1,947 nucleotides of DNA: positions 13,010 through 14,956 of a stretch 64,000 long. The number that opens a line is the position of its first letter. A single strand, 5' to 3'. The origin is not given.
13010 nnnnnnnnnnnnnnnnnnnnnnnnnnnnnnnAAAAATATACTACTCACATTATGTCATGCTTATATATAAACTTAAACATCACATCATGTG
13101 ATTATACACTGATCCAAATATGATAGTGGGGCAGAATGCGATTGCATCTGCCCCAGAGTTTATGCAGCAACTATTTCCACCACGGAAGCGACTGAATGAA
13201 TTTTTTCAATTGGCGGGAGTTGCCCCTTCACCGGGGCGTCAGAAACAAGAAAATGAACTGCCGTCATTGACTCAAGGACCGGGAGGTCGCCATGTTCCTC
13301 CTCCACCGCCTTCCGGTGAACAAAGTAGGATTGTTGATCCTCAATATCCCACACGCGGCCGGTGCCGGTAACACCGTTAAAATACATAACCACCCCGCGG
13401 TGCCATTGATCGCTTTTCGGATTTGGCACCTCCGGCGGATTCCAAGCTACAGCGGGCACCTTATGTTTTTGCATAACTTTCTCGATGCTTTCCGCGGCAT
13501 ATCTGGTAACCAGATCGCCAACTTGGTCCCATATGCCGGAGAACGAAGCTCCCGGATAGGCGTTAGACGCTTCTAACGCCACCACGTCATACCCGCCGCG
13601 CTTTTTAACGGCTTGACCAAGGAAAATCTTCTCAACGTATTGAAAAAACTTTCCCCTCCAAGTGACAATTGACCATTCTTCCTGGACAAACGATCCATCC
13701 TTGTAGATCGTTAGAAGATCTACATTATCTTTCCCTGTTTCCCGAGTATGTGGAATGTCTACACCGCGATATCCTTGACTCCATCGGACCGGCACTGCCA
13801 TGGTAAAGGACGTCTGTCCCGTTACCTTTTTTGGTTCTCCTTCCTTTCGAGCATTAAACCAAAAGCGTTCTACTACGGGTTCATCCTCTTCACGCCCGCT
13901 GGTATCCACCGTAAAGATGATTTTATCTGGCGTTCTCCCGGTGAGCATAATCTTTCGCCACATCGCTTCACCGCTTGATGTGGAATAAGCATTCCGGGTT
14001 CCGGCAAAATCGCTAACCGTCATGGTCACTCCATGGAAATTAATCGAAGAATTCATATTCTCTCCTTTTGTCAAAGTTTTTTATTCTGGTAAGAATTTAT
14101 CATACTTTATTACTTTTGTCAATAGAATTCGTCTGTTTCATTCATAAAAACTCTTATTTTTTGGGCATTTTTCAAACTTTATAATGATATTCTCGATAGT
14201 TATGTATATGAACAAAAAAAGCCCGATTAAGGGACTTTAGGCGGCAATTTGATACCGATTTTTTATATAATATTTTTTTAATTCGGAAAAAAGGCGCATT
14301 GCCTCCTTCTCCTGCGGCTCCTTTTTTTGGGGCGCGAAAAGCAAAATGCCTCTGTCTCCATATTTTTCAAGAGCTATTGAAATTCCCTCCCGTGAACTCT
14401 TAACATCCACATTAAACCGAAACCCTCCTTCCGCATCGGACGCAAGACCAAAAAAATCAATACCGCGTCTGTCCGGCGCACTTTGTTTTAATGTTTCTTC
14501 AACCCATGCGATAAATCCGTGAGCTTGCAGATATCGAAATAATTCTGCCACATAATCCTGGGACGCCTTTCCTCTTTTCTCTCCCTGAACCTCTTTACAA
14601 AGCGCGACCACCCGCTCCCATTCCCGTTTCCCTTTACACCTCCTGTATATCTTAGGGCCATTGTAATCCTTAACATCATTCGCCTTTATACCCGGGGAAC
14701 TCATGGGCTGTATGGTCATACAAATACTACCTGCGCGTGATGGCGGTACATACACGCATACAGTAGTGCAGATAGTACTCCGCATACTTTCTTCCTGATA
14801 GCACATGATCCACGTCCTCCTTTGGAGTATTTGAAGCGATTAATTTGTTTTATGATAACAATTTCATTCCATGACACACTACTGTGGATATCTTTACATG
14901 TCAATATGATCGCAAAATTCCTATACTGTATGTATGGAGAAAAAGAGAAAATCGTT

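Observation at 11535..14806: Uncharacterised three-gene cluster: SD-bearing unknown protein, SD-bearing CSD-fusion protein, and an ATP-grasp ligase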

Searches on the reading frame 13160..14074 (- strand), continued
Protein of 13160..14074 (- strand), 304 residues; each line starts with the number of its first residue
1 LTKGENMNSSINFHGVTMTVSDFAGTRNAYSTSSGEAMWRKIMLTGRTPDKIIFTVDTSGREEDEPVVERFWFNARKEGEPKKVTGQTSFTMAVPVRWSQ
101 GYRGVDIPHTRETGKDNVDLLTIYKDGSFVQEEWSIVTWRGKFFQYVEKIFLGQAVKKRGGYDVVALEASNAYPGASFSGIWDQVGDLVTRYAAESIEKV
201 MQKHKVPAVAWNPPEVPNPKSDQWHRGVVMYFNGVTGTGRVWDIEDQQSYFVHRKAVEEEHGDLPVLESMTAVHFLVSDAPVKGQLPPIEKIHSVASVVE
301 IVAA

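Call 92: find_encoding_contigs(protein=P0140, flank=3500, max_places=1)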
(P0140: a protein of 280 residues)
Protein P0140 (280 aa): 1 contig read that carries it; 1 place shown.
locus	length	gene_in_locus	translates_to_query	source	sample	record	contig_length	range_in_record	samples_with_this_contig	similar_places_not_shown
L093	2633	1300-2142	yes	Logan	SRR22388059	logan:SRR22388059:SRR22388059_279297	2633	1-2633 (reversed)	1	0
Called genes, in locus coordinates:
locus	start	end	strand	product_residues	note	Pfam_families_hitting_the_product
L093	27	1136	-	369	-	PF01702:TGT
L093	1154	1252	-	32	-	-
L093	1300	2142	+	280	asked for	-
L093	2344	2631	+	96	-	?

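Call 97: find_encoding_contigs(protein=P0234, flank=4000, max_places=2)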
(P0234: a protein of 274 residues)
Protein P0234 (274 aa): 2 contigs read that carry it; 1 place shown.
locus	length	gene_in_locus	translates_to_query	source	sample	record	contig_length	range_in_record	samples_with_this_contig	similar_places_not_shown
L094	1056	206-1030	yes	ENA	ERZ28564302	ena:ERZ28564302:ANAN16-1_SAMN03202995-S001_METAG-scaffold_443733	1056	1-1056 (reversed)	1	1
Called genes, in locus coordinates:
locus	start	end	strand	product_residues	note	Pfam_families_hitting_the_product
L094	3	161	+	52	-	?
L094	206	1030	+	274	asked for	-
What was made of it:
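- Tried and rejected: P0234 landed on a 1-kb contig and was uninformative (call 97).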

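Call 103: search_protein_families(library=pfam, proteins=[L084:802-1596:+], max_evalue=0.001)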
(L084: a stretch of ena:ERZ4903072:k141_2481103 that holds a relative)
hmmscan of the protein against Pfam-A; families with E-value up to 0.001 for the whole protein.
L084:802-1596:+ (264 aa): 6 families
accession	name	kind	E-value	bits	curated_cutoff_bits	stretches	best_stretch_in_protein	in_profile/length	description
PF00326.27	Peptidase_S9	-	6.7e-15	55.6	22.6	1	72-260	15-210/213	Prolyl oligopeptidase family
PF12697.13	Abhydrolase_6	-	7e-10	40.4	26.3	1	47-249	1-215/217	Alpha/beta hydrolase family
PF12146.15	Hydrolase_4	-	8.9e-08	32.2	27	1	47-136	7-91/239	Serine aminopeptidase, S33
PF00561.26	Abhydrolase_1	-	7.6e-07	29.5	25.8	1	47-137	3-85/245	alpha/beta hydrolase fold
PF01738.24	DLH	-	5e-06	26.7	21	1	40-134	9-110/217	Dienelactone hydrolase family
PF02129.25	Peptidase_S15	-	0.00092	19.4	23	0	39-143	14-117/262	X-Pro dipeptidyl-peptidase (S15 family)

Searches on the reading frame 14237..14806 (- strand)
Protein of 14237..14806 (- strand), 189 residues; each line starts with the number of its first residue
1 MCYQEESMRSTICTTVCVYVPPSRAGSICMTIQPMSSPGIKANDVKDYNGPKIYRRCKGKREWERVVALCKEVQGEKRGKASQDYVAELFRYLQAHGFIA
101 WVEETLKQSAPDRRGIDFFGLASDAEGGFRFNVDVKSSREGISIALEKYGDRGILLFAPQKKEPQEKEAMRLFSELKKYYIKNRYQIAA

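Call 3: search_protein_families(library=pfam, proteins=[window:14237-14806:-], max_evalue=0.1)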
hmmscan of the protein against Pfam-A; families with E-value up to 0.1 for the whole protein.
window:14237-14806:- (189 aa): 1 family
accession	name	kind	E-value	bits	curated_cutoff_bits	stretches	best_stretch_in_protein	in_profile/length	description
PF08951.15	EntA_Immun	-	0.088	13.5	22.1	0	161-186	37-61/73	Enterocin A Immunity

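Call 4: search_protein_families(library=ncbifam, proteins=[window:14237-14806:-], max_evalue=0.1)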
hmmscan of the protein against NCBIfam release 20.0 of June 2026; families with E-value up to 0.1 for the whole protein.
window:14237-14806:- (189 aa): 0 families

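Call 12: find_homologous_proteins(query=window:14237-14806:-)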
Query window:14237-14806:- (189 aa): 1 proteins with E <= 0.001 among 30 candidates.
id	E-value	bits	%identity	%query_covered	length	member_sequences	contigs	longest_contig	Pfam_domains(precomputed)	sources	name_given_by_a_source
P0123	2.6e-101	355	100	85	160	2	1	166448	-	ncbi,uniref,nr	ncbi:MAG: hypothetical protein COU90_00495 [Candidatus Ryanbacteria bacterium CG10_big_fil_rev_8_21_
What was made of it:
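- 14237..14806 (-): Orphan gene, 189 aa from the SD-preceded ATG or 160 aa as NCBI annotates it. It is basic (pI 9.2). It is NOT part of the conserved module and is listed only because the finding included it. It matches only itself among 5.8 billion proteins (call 12).
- Checked: Gene 3 is annotated by NCBI from Met30, giving 160 aa (call 12).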

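Call 61: search_protein_families(library=padloc, proteins=[window:14237-14806:-], max_evalue=0.1)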
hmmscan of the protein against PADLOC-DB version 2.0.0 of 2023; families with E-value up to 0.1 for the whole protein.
window:14237-14806:- (189 aa): 0 families

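Call 62: search_protein_families(library=phrogs, proteins=[window:14237-14806:-], max_evalue=0.1)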
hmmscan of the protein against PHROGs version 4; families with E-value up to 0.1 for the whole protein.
window:14237-14806:- (189 aa): 0 families

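Call 63: search_solved_structures(query=window:14237-14806:-, max_evalue=10, show_alignments=2)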
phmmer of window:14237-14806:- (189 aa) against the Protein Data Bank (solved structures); distinct sequences matched with E-value up to 10: 7.
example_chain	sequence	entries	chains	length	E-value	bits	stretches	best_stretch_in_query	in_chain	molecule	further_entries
1hma_A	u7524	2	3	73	0.22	14.4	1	36-72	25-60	HMG-D | HIGH MOBILITY GROUP PROTEIN D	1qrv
3nm9_A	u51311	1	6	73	0.22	14.4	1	36-72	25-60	High mobility group protein D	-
8r1x_A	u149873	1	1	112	0.5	13.2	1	36-72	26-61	High mobility group protein D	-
2w2w_A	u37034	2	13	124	1.1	12.1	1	30-104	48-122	1-PHOSPHATIDYLINOSITOL-4,5-BISPHOSPHATE PHOSPHODIESTERASE GAMMA-2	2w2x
2w2x_C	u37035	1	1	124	1.1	12.1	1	30-104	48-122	1-PHOSPHATIDYLINOSITOL-4,5-BISPHOSPHATE PHOSPHODIESTERASE GAMMA-2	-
2k2j_A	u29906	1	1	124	1.1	12.1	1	30-104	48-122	1-phosphatidylinositol-4,5-bisphosphate phosphodiesterase gamma-2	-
2xr1_A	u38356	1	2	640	2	11.3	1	42-73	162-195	CLEAVAGE AND POLYADENYLATION SPECIFICITY FACTOR 100 KD SUBUNIT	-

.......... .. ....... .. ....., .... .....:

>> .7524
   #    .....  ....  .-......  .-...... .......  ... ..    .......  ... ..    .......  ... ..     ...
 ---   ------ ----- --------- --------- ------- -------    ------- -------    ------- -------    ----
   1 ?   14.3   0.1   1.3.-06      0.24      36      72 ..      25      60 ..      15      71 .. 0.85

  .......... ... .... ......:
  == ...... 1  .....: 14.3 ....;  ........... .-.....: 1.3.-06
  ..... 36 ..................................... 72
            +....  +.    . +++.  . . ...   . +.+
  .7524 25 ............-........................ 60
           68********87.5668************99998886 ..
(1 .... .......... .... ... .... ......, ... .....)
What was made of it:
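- Tried and rejected: PDB search gave only noise (call 63).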
